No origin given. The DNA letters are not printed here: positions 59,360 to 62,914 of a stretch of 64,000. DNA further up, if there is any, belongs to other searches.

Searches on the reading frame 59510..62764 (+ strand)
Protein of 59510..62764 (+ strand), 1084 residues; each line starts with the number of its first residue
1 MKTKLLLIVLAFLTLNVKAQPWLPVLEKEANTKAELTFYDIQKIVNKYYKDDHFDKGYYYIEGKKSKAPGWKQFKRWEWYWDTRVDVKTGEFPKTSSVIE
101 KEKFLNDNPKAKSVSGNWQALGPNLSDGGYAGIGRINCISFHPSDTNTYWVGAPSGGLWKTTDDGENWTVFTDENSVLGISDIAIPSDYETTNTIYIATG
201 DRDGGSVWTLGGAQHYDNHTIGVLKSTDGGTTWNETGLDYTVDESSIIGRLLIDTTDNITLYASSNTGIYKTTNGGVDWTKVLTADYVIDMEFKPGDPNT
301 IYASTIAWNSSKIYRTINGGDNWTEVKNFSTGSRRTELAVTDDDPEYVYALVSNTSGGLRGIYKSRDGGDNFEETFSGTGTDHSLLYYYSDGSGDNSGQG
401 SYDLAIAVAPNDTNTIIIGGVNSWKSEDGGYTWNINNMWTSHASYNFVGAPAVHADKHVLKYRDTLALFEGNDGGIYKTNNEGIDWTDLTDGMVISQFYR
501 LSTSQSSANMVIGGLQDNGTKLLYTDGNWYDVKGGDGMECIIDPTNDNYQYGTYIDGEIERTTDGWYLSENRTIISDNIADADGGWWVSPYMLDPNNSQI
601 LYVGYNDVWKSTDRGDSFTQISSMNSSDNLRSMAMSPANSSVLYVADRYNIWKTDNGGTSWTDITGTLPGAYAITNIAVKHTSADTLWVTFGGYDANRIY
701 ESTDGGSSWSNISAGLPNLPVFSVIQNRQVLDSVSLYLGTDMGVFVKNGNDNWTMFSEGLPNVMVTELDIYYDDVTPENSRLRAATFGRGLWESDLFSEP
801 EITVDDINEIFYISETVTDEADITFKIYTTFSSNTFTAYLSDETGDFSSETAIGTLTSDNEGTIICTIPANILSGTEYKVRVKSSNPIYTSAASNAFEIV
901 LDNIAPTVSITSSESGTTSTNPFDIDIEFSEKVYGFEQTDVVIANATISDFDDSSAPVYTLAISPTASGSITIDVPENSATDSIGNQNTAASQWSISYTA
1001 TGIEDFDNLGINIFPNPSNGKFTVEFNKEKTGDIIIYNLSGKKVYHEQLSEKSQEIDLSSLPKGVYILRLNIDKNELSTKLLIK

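Call 61: search_protein_families(library=pfam, proteins=[window:59510-62764:+], max_evalue=0.00001)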
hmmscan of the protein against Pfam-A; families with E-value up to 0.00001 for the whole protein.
window:59510-62764:+ (1084 aa): 3 families
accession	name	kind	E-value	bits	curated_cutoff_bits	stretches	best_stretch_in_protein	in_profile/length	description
PF15902.12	Sortilin-Vps10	-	6.9e-21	75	33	2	607-715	2-115/446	Sortilin, neurotensin receptor 3,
PF18962.6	Por_Secre_tail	-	6e-17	62.1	27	1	1013-1083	1-75/75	Secretion system C-terminal sorting domain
PF19078.6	Big_12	-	3.9e-15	56.4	27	1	902-993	1-97/102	Bacterial Ig-like domain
